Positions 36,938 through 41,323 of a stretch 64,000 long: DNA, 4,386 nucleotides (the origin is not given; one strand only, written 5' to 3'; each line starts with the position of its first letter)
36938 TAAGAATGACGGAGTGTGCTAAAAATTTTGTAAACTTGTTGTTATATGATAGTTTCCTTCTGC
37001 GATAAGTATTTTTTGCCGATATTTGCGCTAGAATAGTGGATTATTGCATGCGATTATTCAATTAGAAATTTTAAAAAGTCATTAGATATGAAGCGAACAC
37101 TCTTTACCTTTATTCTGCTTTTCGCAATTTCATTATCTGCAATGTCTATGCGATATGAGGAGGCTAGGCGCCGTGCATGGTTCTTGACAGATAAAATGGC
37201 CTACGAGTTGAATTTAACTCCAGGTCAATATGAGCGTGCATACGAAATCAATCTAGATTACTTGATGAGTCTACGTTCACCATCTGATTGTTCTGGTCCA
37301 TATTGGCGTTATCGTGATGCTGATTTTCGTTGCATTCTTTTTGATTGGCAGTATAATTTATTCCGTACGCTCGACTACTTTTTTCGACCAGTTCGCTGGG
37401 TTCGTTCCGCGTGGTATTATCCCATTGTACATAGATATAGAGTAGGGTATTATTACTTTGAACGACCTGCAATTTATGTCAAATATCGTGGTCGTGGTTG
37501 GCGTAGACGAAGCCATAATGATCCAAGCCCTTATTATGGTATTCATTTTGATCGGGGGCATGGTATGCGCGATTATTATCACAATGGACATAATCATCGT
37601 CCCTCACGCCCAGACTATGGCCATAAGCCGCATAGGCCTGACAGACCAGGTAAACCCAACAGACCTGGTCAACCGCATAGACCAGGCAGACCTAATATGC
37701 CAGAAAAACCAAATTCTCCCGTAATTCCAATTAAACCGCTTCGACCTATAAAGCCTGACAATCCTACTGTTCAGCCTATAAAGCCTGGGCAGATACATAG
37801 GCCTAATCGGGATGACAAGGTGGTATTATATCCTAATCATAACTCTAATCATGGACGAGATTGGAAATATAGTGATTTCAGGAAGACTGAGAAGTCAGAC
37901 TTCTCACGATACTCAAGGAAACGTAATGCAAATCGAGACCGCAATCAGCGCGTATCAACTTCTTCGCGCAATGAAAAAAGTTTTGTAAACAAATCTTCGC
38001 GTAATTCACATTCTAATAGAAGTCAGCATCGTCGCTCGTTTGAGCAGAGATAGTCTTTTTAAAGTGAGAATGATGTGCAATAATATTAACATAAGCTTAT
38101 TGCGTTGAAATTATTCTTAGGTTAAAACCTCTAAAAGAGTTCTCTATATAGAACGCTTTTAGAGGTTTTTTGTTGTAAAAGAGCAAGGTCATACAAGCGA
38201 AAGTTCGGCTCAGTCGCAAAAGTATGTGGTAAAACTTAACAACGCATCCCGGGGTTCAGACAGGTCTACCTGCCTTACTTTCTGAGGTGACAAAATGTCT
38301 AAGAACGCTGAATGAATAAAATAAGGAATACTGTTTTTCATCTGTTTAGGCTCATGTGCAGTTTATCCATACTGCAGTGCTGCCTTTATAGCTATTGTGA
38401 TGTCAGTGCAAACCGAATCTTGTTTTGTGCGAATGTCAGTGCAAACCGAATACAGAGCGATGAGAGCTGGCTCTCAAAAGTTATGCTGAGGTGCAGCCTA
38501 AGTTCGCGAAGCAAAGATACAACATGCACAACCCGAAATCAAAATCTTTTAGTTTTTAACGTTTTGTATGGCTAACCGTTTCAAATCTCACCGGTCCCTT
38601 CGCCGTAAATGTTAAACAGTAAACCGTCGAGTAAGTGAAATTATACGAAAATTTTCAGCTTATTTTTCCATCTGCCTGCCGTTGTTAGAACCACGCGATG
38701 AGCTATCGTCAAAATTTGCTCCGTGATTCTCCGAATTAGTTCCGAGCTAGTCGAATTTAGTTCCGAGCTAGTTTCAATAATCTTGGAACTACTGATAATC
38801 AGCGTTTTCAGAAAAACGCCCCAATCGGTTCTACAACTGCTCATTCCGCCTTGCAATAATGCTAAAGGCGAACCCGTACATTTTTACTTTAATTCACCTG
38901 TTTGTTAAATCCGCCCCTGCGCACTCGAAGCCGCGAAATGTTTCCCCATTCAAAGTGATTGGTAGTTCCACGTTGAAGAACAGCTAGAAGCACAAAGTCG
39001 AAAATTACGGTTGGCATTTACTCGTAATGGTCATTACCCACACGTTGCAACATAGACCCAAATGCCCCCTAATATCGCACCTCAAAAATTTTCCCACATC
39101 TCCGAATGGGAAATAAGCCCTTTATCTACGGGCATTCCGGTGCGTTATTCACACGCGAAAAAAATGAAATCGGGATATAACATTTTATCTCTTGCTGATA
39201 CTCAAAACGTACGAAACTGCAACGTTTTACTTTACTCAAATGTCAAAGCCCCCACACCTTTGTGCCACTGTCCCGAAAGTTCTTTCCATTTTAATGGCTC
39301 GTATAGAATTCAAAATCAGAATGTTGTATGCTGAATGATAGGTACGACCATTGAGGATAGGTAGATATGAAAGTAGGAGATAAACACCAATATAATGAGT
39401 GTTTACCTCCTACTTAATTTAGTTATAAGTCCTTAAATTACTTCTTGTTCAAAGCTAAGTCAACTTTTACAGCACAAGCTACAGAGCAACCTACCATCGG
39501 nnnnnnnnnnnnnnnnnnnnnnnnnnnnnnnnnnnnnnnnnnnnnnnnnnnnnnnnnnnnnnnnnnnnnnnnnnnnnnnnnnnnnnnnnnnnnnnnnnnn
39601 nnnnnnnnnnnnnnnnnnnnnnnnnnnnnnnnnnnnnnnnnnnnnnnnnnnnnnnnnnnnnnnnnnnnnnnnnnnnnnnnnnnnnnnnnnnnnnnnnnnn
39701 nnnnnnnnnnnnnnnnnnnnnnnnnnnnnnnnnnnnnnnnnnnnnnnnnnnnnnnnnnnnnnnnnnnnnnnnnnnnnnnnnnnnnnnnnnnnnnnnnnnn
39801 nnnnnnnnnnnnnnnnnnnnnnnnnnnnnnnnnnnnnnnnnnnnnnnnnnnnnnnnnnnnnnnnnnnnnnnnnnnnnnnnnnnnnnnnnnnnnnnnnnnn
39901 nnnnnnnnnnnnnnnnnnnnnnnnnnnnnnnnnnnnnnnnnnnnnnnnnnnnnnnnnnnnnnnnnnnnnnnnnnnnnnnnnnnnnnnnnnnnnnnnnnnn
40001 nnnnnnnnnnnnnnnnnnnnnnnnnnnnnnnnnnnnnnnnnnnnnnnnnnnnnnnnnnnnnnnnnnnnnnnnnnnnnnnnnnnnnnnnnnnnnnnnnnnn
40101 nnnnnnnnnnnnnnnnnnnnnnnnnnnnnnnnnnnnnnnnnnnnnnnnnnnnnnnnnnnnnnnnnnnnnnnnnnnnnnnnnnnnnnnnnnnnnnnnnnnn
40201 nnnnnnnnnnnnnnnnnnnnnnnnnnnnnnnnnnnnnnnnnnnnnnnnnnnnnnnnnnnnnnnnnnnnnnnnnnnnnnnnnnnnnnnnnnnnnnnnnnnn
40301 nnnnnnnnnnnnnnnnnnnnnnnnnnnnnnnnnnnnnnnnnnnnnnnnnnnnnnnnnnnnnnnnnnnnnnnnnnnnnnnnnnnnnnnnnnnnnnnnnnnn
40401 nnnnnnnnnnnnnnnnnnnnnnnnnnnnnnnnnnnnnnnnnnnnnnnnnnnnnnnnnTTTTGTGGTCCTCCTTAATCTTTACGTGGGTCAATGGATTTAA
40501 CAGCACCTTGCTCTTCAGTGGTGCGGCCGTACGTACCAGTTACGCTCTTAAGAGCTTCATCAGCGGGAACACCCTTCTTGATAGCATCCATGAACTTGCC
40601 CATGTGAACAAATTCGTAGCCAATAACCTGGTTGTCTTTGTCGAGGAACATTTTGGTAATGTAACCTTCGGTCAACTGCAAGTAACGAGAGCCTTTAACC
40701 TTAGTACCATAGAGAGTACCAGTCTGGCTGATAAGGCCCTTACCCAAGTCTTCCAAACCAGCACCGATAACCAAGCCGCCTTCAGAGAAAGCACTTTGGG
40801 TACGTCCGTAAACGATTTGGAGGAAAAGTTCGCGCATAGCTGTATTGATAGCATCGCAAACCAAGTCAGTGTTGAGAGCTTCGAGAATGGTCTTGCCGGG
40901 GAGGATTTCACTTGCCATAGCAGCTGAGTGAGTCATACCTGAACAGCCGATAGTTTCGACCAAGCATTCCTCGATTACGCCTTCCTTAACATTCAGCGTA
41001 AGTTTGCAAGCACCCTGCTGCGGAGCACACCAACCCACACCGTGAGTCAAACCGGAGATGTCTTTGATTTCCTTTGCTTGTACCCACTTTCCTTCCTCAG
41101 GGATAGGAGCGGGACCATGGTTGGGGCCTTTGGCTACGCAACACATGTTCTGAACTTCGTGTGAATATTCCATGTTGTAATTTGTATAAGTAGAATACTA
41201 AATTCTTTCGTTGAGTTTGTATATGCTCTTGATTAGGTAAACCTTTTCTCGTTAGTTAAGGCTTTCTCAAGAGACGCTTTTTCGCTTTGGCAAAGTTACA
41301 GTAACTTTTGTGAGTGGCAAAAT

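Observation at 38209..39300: Filled-site versus empty-site pair: the tandem-repeat element sits inside a ~506-bp insertion that splits one copy of a second repeat (R2)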

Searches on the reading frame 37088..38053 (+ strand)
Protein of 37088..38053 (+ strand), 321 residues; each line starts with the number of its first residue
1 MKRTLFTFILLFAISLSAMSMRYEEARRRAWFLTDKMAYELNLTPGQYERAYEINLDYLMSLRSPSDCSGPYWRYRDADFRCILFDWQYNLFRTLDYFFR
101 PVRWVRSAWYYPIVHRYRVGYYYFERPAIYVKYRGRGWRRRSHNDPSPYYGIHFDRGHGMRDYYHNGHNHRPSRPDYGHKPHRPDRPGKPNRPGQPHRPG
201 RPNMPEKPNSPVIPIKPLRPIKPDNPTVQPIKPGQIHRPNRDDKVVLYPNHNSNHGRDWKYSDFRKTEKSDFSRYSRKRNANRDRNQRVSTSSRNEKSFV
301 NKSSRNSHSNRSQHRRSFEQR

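Call 14: search_protein_families(library=ncbifam, proteins=[window:37088-38053:+])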
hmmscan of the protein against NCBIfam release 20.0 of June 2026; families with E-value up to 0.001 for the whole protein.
window:37088-38053:+ (321 aa): 0 families

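Call 16: find_encoding_contigs(protein=window:37088-38053:+, flank=4000, max_places=10)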
Protein window:37088-38053:+ (321 aa): 25 contigs read that carry it; 10 places shown.
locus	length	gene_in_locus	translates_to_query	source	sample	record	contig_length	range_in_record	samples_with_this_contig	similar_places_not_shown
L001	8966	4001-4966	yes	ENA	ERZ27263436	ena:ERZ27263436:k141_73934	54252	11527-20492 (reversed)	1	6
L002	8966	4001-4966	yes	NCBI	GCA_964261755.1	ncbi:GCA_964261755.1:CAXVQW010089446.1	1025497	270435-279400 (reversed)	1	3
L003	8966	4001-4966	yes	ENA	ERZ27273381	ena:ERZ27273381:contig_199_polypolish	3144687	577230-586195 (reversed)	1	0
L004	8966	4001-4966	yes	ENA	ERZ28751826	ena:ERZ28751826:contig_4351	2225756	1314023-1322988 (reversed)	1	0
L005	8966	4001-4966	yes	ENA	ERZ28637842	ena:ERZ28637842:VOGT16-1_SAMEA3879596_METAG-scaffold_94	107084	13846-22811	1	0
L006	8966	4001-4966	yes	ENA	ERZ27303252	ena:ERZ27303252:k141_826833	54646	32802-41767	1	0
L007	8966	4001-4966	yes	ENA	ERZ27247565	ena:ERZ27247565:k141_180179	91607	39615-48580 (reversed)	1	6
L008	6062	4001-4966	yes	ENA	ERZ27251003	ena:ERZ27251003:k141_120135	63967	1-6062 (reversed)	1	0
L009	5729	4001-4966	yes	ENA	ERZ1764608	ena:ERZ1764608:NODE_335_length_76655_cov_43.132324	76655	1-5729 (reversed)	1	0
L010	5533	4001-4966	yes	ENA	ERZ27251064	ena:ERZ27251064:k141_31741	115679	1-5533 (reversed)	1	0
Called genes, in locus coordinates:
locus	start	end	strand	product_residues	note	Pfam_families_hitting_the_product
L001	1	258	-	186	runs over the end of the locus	PF01227:GTP_cyclohydroI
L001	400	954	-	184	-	-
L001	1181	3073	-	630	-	PF07291:MauE, PF00121:TIM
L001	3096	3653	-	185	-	PF07659:DUF1599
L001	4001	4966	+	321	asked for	-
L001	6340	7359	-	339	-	PF14057:GGGtGRT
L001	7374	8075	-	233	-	-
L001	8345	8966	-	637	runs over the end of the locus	-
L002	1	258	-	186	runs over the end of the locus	PF01227:GTP_cyclohydroI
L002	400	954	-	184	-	-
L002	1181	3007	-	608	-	PF07291:MauE, PF00121:TIM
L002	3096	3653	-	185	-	PF07659:DUF1599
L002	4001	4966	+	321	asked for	-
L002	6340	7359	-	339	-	PF14057:GGGtGRT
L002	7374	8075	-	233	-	-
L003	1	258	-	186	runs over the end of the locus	PF01227:GTP_cyclohydroI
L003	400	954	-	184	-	-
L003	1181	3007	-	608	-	PF07291:MauE, PF00121:TIM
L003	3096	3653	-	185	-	PF07659:DUF1599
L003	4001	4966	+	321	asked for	-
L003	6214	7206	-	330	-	PF01610:DDE_Tnp_ISL3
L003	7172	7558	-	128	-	-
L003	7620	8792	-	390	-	PF14294:DUF4372, PF01609:DDE_Tnp_1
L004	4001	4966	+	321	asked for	-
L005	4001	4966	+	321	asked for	-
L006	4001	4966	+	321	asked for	-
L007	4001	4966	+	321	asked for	-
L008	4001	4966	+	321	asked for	-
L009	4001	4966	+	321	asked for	-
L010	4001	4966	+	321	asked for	-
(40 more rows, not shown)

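Call 57: search_protein_families(library=pfam, proteins=[L003:6214-7206:-, L003:7172-7558:-, L003:7620-8792:-])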
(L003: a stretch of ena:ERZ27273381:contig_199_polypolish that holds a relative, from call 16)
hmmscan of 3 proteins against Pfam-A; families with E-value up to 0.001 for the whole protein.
L003:6214-7206:- (330 aa): 1 family
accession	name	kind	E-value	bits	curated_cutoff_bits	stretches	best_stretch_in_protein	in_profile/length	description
PF01610.23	DDE_Tnp_ISL3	-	3.3e-52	178.1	23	1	56-322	1-240/240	Transposase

L003:7172-7558:- (128 aa): 0 families

L003:7620-8792:- (390 aa): 3 families
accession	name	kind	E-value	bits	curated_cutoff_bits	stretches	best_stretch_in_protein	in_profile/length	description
PF14294.11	DUF4372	-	4.4e-30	104.1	25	1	4-75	2-73/74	Domain of unknown function (DUF4372)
PF01609.27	DDE_Tnp_1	-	1.1e-29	104.1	23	1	121-330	5-200/200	Transposase DDE domain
PF13701.12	DDE_Tnp_1_4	-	0.00016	20.5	34.7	1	245-338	281-377/435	Transposase DDE domain group 1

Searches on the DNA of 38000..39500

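Call 10: search_rna_families(source=window, threshold=evalue, max_evalue=10, start=38000, end=39500, show_alignments=3)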
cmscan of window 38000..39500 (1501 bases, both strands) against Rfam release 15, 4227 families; matches with E-value up to 10: 11.
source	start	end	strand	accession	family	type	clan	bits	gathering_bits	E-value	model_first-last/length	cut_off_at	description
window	38120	38170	+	RF00697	mir-186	Gene; miRNA;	-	26.9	70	0.016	1-82/82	no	mir-186 microRNA precursor family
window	38125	38168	-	RF04205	MIR2606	Gene; miRNA;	-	24.5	139.7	0.74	1-165/165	no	MIR2606 microRNA precursor family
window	38120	38174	+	RF03796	mir-5984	Gene; miRNA;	-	22.5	95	0.19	1-74/74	no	mir-5984 microRNA precursor family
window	38124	38169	-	RF03796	mir-5984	Gene; miRNA;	-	21.2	95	0.42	10-65/74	no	mir-5984 microRNA precursor family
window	38125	38168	+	RF04205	MIR2606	Gene; miRNA;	-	19.9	139.7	7.1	1-165/165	no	MIR2606 microRNA precursor family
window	38122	38170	+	RF04172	MIR8675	Gene; miRNA;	-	18.7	90.8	2.6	1-95/95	no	MIR8675 microRNA precursor family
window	38058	38128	+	RF03339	mir-3047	Gene; miRNA;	-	18.4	53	2.1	1-61/61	no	mir-3047 microRNA precursor family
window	38111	38182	-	RF00885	MIR821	Gene; miRNA;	-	18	249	1.4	1-275/275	no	MIR821 microRNA precursor family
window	39375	39411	+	RF03940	MIR9563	Gene; miRNA;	-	18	90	3.5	1-127/127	no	MIR9563 microRNA precursor family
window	38125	38168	+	RF04197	mir-9457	Gene; miRNA;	-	17.3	90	4.3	15-55/68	no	mir-9457 microRNA precursor family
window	39085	39295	-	RF02415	rliG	Gene; sRNA;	-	15.5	55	2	1-267/267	no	Listeria sRNA rliG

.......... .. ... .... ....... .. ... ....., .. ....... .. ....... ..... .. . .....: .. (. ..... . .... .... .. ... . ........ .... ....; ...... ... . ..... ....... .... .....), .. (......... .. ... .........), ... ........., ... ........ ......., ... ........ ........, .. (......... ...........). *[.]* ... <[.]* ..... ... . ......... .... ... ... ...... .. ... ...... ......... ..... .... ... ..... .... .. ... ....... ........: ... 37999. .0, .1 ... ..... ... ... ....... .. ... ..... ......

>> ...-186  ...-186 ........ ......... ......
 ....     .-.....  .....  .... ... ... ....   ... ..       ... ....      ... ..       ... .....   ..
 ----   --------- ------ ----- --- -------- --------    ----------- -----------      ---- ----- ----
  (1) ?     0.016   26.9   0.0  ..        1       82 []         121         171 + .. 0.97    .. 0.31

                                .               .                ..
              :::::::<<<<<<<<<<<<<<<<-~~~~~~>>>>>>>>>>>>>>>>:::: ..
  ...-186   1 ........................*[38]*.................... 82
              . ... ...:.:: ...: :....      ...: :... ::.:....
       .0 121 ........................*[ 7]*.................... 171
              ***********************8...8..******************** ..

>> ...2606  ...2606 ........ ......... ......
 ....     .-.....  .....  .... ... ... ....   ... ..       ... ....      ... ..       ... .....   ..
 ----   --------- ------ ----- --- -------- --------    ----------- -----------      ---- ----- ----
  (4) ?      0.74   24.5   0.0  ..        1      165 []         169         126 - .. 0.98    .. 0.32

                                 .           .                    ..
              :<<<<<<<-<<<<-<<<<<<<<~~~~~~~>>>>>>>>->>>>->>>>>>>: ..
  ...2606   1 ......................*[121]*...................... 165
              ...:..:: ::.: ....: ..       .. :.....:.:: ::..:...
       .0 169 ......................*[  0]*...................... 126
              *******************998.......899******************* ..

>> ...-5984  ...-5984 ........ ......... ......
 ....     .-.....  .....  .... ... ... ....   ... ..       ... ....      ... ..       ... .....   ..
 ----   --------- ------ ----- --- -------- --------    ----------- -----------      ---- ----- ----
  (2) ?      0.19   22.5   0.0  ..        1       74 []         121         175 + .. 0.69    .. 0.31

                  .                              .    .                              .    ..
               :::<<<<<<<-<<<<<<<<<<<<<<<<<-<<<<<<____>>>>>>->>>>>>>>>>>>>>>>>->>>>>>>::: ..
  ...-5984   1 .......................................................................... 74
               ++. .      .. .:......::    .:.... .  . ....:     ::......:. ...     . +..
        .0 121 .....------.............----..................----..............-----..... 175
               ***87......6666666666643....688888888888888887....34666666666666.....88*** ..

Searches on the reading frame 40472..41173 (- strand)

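Call 14: search_protein_families(library=ncbifam, proteins=[window:40472-41173:-])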
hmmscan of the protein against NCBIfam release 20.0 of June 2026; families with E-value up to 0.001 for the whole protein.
window:40472-41173:- (233 aa): 2 families
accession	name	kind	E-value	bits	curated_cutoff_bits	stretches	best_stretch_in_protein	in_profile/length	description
TIGR03419.1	NifU_clost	equivalog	1.7e-05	25.2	187.9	1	50-103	29-85/121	Fe-S cluster assembly scaffold protein NifU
TIGR01999.1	iscU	equivalog_domain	0.00082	19.5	192.4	0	55-101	38-85/124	Fe-S cluster assembly scaffold IscU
